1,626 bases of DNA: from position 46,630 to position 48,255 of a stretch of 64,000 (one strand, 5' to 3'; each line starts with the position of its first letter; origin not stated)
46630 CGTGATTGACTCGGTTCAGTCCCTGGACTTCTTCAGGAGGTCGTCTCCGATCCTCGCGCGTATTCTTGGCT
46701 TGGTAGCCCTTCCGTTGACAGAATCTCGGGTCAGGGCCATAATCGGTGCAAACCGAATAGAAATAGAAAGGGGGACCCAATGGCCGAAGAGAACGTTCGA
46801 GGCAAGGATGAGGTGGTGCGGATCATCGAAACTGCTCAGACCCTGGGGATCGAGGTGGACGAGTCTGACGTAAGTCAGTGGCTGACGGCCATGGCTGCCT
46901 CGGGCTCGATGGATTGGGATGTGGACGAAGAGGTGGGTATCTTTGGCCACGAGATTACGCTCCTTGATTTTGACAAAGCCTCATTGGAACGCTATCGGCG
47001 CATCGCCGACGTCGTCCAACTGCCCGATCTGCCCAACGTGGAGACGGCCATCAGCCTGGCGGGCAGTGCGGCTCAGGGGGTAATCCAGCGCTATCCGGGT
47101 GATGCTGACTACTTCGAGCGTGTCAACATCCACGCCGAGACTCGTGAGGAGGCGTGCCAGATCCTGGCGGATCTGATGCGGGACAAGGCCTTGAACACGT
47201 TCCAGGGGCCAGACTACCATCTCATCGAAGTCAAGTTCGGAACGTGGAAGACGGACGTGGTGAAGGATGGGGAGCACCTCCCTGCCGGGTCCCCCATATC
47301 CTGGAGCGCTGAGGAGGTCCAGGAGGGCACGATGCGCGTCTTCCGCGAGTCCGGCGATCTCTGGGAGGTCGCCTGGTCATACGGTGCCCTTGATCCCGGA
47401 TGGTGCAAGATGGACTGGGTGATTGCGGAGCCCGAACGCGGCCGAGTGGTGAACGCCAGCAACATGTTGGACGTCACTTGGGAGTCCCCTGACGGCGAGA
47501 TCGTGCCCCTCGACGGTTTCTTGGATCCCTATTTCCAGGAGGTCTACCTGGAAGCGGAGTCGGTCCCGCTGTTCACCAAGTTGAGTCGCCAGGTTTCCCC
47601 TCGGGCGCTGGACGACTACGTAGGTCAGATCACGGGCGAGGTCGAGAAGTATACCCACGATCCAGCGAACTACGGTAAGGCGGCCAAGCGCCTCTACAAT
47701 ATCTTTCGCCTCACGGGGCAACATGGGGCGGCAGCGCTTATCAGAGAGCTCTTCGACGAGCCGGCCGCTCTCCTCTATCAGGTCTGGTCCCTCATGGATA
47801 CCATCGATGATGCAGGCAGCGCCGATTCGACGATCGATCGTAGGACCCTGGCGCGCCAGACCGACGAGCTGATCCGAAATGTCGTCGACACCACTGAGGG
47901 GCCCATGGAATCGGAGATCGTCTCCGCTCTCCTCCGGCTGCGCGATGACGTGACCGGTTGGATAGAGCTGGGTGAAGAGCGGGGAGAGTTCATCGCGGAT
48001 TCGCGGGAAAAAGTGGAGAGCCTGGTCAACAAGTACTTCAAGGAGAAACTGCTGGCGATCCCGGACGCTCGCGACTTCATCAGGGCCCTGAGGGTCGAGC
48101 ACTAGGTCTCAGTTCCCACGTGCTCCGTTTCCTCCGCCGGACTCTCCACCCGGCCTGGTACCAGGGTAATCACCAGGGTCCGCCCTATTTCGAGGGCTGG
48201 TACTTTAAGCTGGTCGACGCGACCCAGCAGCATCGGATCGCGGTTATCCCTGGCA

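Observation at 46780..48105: Divergent minimal nucleotidyltransferase with cGAS/OAS-like GS-x3-G-x7-GDAD motif and no known effector partner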

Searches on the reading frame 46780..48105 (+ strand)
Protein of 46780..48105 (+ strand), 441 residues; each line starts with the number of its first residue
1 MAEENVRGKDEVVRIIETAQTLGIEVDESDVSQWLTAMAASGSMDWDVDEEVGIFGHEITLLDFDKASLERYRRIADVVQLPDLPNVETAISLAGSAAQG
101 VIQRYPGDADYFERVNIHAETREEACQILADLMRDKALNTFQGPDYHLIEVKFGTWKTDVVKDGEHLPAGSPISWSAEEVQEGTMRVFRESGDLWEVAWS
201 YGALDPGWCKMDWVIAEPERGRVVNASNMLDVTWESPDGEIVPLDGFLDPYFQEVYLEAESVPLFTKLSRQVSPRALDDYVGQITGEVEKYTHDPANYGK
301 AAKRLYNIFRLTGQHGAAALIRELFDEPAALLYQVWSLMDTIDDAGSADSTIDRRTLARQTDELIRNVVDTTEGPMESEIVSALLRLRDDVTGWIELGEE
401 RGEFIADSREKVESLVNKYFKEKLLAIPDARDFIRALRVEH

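Call 3: search_protein_families(library=pfam, proteins=[window:46780-48105:+], max_evalue=1)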
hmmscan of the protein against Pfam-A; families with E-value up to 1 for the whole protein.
window:46780-48105:+ (441 aa): 0 families

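Call 4: search_protein_families(library=ncbifam, proteins=[window:46780-48105:+], max_evalue=1)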
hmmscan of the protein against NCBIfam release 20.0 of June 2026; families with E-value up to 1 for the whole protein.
window:46780-48105:+ (441 aa): 1 family
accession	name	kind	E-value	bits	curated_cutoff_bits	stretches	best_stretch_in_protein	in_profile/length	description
NF052665.1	CC0731_fam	equivalog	0.15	11.9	130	1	349-387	32-70/74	CC0731 family SpdR-regulated protein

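Call 5: search_protein_families(library=padloc, proteins=[window:46780-48105:+], max_evalue=1)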
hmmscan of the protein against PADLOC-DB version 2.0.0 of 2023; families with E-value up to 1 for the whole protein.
window:46780-48105:+ (441 aa): 0 families

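Call 6: search_solved_structures(query=window:46780-48105:+, max_evalue=10, show_alignments=2)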
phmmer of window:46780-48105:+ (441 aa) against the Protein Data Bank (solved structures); distinct sequences matched with E-value up to 10: 2.
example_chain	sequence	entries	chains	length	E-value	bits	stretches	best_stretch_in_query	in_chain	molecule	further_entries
4dcc_A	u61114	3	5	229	1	11.7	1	128-260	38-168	Putative haloacid dehalogenase-like hydrolase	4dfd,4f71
4f72_A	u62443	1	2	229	1.1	11.6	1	128-260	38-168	Putative haloacid dehalogenase-like hydrolase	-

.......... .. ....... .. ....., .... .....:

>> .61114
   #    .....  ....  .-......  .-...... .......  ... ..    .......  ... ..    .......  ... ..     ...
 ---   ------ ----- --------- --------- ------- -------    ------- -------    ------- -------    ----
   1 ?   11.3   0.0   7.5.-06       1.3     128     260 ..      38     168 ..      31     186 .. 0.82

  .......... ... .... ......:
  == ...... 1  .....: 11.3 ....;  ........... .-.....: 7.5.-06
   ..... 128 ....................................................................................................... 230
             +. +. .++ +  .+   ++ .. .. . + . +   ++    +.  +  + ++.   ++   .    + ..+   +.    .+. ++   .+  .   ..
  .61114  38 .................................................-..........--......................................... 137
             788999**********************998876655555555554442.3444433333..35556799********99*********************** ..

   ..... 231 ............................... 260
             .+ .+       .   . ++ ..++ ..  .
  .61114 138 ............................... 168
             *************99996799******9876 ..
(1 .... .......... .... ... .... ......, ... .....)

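Call 7: find_homologous_proteins(query=window:46780-48105:+, max_evalue=0.001)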
Query window:46780-48105:+ (441 aa): 5954 proteins with E <= 0.001 among 8000 candidates; the best 120 are listed.
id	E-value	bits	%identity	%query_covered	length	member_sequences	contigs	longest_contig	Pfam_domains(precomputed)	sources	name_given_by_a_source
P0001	1.8e-281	952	95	100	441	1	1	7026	-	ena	-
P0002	9.6e-273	923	93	100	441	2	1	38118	-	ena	-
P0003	3.3e-266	901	90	100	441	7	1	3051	-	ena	-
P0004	5.1e-266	901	91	99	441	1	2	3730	-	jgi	-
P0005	1.3e-250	850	83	100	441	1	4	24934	-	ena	-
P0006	4.1e-249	845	83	100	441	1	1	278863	-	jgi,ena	-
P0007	2.7e-248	842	84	99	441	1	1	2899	-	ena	-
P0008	4.1e-248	842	84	99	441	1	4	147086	-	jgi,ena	-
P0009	8.6e-248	841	83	100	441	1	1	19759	-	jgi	jgi:hypothetical protein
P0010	8.3e-244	828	82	99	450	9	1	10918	-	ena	-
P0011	3.2e-243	826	82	100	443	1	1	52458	-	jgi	jgi:hypothetical protein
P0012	2.1e-242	823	82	99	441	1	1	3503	-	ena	-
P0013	2.3e-242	823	81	99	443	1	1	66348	-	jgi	-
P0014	8.6e-242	821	81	99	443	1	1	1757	-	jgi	jgi:hypothetical protein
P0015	1.3e-241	820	81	99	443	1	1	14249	-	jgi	jgi:hypothetical protein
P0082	2.2e-221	754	74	99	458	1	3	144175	-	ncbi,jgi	jgi:hypothetical protein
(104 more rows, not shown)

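Call 11: find_encoding_contigs(protein=P0006, flank=8000, max_places=3)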
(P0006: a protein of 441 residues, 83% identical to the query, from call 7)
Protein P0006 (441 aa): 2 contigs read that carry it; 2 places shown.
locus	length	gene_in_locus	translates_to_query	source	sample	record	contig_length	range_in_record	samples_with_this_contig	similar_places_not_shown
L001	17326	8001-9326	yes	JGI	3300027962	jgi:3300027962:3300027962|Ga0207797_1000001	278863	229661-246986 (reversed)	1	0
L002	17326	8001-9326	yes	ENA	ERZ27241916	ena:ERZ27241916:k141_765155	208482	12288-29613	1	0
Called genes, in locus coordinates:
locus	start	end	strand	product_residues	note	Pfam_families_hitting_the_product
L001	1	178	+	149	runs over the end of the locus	PF00011:HSP20, PF17886:ArsA_HSP20 (weak)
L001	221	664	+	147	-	PF00011:HSP20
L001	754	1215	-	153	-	PF02308:MgtC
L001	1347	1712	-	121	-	PF13451:zf_Tbcl, PF00313:CSD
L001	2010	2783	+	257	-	PF02625:XdhC_CoxI, PF13478:XdhC_C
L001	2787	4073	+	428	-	PF07690:MFS_1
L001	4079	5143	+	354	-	PF01636:APH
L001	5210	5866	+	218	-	PF00300:His_Phos_1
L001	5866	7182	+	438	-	PF04055:Radical_SAM, PF06969:HemN_C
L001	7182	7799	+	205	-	PF00149:Metallophos, PF12850:Metallophos_2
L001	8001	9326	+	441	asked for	-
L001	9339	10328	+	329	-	PF14249:Tocopherol_cycl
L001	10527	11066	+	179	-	PF04229:GrpB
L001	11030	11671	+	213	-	-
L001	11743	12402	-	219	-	-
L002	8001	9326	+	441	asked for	-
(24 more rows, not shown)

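Call 12: find_encoding_contigs(protein=P0082, flank=8000, max_places=3)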
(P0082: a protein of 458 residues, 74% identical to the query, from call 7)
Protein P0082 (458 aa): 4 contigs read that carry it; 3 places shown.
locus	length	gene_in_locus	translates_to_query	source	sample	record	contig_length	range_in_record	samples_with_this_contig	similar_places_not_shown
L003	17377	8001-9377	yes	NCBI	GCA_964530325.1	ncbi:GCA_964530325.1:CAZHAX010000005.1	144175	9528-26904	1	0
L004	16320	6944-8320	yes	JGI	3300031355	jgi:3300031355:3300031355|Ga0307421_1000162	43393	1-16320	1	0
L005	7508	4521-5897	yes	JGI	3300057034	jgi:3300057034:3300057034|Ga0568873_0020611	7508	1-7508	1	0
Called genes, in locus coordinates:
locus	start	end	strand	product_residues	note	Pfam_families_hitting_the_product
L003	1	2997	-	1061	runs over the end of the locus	PF00582:Usp, PF04087:DUF389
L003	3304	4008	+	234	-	PF00392:GntR (weak), PF08220:HTH_DeoR, PF09339:HTH_IclR (faint), PF00455:DeoRC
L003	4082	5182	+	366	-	PF00005:ABC_tran, PF17912:OB_MalK, PF08402:TOBE_2 (faint)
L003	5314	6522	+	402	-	PF01676:Metalloenzyme, PF10143:PhosphMutase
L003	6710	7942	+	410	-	PF00005:ABC_tran, PF17850:CysA_C_terminal (weak), PF17912:OB_MalK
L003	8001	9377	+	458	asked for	-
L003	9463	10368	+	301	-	PF01370:Epimerase, PF13460:NAD_binding_10, PF16363:GDP_Man_Dehyd (faint), PF08338:DUF1731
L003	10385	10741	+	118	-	PF00355:Rieske, PF13806:Rieske_2, PF22543:Rieske_4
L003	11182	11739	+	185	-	PF16473:Rv2179c-like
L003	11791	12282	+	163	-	PF12638:Staygreen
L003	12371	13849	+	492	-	PF00070:Pyr_redox (faint), PF00890:FAD_binding_2 (faint), PF01266:DAO, PF01593:Amino_oxidase, PF07992:Pyr_redox_2 (weak), PF12831:FAD_oxidored (faint), PF13450:NAD_binding_8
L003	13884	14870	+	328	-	PF00494:SQS_PSY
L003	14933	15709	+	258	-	PF04240:Caroten_synth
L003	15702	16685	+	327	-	PF04463:2-thiour_desulf, PF08349:DUF1722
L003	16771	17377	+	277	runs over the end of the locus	PF18916:Lycopene_cyc (faint)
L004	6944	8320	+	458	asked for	-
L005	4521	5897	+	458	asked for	-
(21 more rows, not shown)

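Call 15: search_protein_representatives(protein=window:46780-48105:+)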
Query: 441 residues. Proteins with E-value up to 0.001 (for the whole library): 493; up to 1e-10: 314; up to 1e-30: 125. The best 150 are listed.
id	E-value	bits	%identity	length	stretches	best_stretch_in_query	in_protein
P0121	3.4e-150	517.5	76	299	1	7-296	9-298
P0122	2.7e-130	451.9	46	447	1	9-437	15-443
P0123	1.1e-129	449.9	70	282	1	161-437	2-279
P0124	1.7e-124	432.8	47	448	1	10-437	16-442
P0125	1.9e-123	429.4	48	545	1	9-438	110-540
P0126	7.2e-117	407.7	52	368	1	73-437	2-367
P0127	4.2e-109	382.1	50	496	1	9-353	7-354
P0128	3.7e-108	379.0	43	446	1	4-438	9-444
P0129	2.1e-102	360.0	43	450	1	10-434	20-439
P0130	7.5e-94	331.8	41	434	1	12-435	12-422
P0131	7.7e-94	331.8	45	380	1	71-438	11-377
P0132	5.0e-90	319.2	39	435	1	7-438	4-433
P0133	2.5e-88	313.6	38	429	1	16-437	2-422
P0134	7.8e-84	298.8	53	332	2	259-435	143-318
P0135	2.7e-82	293.7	48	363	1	104-401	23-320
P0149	8.0e-66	239.5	36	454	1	17-428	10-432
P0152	2.3e-60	221.5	41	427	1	5-338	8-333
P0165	3.6e-55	204.4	36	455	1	12-340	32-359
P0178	9.1e-51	189.9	36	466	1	9-371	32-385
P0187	6.0e-47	177.3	37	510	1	12-428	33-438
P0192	7.7e-46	173.6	34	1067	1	44-366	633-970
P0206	2.0e-41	159.0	34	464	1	10-436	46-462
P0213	5.3e-40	154.4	32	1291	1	18-432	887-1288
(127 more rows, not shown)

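Call 16: search_protein_families(library=pfam, proteins=[P0192, P0213, P0125, P0187, P0206, P0127, P0149, P0178], max_evalue=0.01)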
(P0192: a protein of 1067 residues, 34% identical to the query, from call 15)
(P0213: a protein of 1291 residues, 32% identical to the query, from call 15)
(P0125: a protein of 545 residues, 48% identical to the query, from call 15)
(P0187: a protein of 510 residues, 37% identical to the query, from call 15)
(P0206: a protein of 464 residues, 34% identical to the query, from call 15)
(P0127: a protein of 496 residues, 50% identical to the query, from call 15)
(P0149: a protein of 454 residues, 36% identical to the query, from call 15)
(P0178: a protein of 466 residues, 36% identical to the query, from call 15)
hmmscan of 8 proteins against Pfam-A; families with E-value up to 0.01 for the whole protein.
P0192 (1067 aa): 1 family
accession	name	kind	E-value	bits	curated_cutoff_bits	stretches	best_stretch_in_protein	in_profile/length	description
PF13360.13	PQQ_2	-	5.7e-08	33.1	27.6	1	434-533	29-122/233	Outer membrane protein assembly factor BamB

P0213 (1291 aa): 4 families
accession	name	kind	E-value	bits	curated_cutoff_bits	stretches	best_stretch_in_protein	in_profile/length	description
PF04300.19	FBA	-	2e-30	106.3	32.4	1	268-439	4-175/175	F-box associated region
PF05270.19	AbfB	-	2.1e-26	93.1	22.8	1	39-169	3-136/137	Alpha-L-arabinofuranosidase B (ABFB) domain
PF00059.27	Lectin_C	-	0.00026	22.1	22.6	0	418-481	37-105/107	Lectin C-type domain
PF01477.28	PLAT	-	0.0026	18.9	23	1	744-792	2-59/117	PLAT/LH2 domain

P0125 (545 aa): 0 families

P0187 (510 aa): 0 families

P0206 (464 aa): 0 families

P0127 (496 aa): 0 families

P0149 (454 aa): 0 families

P0178 (466 aa): 0 families

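Call 20: search_solved_structures(query=A2, max_evalue=10, show_alignments=3)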
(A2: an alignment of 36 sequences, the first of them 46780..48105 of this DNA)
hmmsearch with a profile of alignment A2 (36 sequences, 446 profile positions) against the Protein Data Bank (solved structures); distinct sequences matched with E-value up to 10: 11.
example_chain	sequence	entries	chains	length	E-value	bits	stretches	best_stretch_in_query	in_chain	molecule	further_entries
2f6m_B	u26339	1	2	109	0.27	13.4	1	333-395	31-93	Vacuolar protein sorting-associated protein VPS28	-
2f66_B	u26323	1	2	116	0.28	13.3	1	333-396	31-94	Vacuolar protein sorting-associated protein VPS28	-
2p22_B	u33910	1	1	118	0.33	13.1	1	333-395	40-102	Vacuolar protein sorting-associated protein 28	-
9s7r_A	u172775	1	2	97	0.43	12.7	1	337-424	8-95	MID1sc9_4xE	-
2caz_B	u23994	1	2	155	0.48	12.5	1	333-396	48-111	VACUOLAR PROTEIN SORTING-ASSOCIATED PROTEIN VPS28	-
5od1_A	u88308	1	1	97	0.53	12.4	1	337-424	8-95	MID1sc10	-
8qad_A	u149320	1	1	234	0.55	12.3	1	326-440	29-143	sc-apCC-6-LLIA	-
9flz_A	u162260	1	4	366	0.66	12.1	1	35-97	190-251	alcohol dehydrogenase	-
3s1l_A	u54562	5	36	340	1.2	11.2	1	27-89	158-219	Zinc-containing alcohol dehydrogenase superfamily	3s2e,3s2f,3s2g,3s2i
4u8u_A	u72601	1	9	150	1.3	11.1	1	77-136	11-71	Globin a chain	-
4uos_A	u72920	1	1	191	3.8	9.6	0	344-434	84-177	DESIGNED HELICAL BUNDLE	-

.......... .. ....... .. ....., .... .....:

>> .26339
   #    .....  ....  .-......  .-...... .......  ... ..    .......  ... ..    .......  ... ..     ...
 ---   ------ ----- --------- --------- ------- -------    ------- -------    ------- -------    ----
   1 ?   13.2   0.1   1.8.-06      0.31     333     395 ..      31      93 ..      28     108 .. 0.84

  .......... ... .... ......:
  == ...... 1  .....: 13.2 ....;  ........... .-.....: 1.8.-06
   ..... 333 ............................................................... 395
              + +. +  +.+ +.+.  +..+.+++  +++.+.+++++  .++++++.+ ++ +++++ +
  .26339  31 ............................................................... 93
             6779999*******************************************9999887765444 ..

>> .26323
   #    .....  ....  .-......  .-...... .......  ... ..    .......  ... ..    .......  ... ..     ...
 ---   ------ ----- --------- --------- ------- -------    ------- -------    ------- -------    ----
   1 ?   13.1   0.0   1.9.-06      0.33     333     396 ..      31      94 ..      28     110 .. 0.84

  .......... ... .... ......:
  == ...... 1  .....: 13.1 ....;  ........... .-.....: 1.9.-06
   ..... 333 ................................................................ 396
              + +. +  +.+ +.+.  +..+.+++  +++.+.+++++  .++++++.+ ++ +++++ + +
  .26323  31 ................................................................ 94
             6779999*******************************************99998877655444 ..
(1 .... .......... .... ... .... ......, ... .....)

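Call 21: search_protein_families(library=pfam, alignment_id=A2, max_evalue=1)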
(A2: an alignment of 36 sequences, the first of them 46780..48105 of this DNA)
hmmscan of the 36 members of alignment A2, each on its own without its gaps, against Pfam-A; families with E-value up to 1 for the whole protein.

A. member 1, window:46780-48105:+ (441 aa): 0 families

B. families by the number of members that match (of 36 scanned): 20 families
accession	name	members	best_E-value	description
PF22733.1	NNH1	1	0.016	NACHT N-terminal Helical domain 1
PF14407.11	Frankia_peptide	1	0.041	Ribosomally synthesized peptide prototyped by Frankia Franean1_4349.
PF05957.18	DUF883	1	0.041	DUF883 N-terminal domain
PF16073.10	SAT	1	0.053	Starter unit:ACP transacylase in aflatoxin biosynthesis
PF02831.20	gpW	1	0.06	gpW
PF11737.13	DUF3300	1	0.071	Protein of unknown function (DUF3300)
PF22980.2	Myb_DNA-bind_8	1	0.091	Myb-like DNA-binding domain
PF06698.16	DUF1192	1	0.11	Protein of unknown function (DUF1192)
PF14207.11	DpnD-PcfM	1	0.13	DpnD/PcfM-like protein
PF22800.1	CFAP410_C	1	0.13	CFAP410 C-terminal domain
PF06990.17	Gal-3-0_sulfotr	1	0.13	Galactose-3-O-sulfotransferase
PF07626.16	PSD3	1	0.15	Protein of unknown function (DUF1587)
PF21254.3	AGA-YXIM_GBD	1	0.17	Beta-agarase/YXIM esterase-like, galactose-binding domain-like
PF03484.21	B5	1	0.17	tRNA synthetase B5 domain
PF11367.14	Tail_completion_gp17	1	0.17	Tail completion protein gp17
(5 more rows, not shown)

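Call 23: find_related_loci(query=A2, collection=genome_contigs, flank=8000)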
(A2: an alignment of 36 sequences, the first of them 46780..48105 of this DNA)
Query A2 (441 aa) in genome_contigs; peptide patterns used: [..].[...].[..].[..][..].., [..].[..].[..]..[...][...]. (x = any residue, [..] = any of these).
599 stretches matched a pattern (row limit reached: there are more); 572 encode a relative of the query (tblastn E <= 1e-3); the best 80 are kept; 80 distinct loci.
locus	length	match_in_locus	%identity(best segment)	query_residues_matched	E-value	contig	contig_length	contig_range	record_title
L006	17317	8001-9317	81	1-437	0e+0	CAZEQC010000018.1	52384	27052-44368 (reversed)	MAG TPA_asm: uncultured Anaerolineales bacterium isolate binchicken_co15_221 genome assembly, contig: NODE_182_length_52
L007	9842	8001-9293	78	7-437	0e+0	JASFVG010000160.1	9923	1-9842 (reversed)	MAG: Anaerolineae bacterium isolate D1105M20metaG_Bin_199 D1105M20metaG_FD_scaffold_1797_c1, whole genome shotgun sequen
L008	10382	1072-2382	76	5-441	0e+0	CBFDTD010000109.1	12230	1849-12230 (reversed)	MAG TPA_asm: uncultured bacterium isolate SRR6823440_binner13_Refined_23 genome assembly, contig: ERZ650341.3198, whole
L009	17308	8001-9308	74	2-437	0e+0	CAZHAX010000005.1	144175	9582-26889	MAG TPA_asm: uncultured Anaerolineales bacterium isolate binchicken_co116_387 genome assembly, contig: NODE_32_length_14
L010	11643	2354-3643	75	8-437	0e+0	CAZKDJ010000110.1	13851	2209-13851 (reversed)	MAG TPA_asm: uncultured Anaerolineales bacterium isolate binchicken_co116_320 genome assembly, contig: NODE_4630_length_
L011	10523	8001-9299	74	5-437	0e+0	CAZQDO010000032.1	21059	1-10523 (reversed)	MAG TPA_asm: uncultured Anaerolineae bacterium isolate binchicken_co338_52 genome assembly, contig: NODE_513_length_2105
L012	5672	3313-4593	76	8-434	0e+0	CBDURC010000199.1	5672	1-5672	MAG TPA_asm: uncultured Anaerolineales bacterium isolate SRR22302361_binner13_Refined_100 genome assembly, contig: ERZ25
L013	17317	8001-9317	74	1-437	0e+0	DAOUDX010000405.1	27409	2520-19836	MAG TPA_asm: Anaerolineae bacterium isolate N2_102 k133_992983, whole genome shotgun sequence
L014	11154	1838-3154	73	1-437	0e+0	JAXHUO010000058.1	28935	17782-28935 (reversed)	MAG: Chloroflexota bacterium isolate MAG53_tar_biofilm MAG53_58, whole genome shotgun sequence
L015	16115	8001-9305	74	3-437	0e+0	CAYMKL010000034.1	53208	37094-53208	MAG TPA_asm: uncultured Anaerolineae bacterium isolate SRP167671_co1_184 genome assembly, contig: NODE_656_length_53208_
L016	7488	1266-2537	75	11-434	0e+0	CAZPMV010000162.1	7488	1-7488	MAG TPA_asm: uncultured Anaerolineales bacterium isolate binchicken_co243_252 genome assembly, contig: NODE_9439_length_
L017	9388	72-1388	72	1-437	0e+0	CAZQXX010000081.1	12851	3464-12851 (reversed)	MAG TPA_asm: uncultured Anaerolineales bacterium isolate SRP319275_co2_291 genome assembly, contig: NODE_4465_length_128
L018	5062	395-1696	72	5-437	0e+0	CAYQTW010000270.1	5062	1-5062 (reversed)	MAG TPA_asm: uncultured Anaerolineales bacterium isolate binchicken_co355_303 genome assembly, contig: NODE_16770_length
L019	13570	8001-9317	70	1-437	0e+0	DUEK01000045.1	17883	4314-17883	MAG TPA_asm: Thermoflexia bacterium isolate G79 Contig45, whole genome shotgun sequence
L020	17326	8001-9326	71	1-440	0e+0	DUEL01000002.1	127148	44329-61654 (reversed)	MAG TPA_asm: Thermoflexia bacterium isolate J88 Contig2, whole genome shotgun sequence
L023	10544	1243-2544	71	6-437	0e+0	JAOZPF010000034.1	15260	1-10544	MAG: Anaerolineae bacterium isolate GMC4.metabat2.178_sub GMC4_4557_length_15260_cov_5.954752, whole genome shotgun sequ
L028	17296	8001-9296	60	8-437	5e-176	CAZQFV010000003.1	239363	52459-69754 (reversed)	MAG TPA_asm: uncultured Chloroflexia bacterium isolate binchicken_co7_230 genome assembly, contig: NODE_36_length_239363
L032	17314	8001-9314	60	4-437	5e-174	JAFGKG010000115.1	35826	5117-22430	MAG: Chloroflexia bacterium isolate Zod_Metabat.323 k87_5819721, whole genome shotgun sequence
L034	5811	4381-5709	58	1-438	7e-171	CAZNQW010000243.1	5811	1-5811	MAG TPA_asm: uncultured Anaerolineaceae bacterium isolate binchicken_co43_366 genome assembly, contig: NODE_23904_length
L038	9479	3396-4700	56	6-437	8e-162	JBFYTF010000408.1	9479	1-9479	MAG: Anaerolineae bacterium isolate PPR_0259 PPR_0259._bin.108.fa_k121_421961, whole genome shotgun sequence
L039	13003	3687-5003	57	3-437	3e-158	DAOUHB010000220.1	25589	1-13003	MAG TPA_asm: Anaerolineae bacterium isolate R89_289 k165_1306417, whole genome shotgun sequence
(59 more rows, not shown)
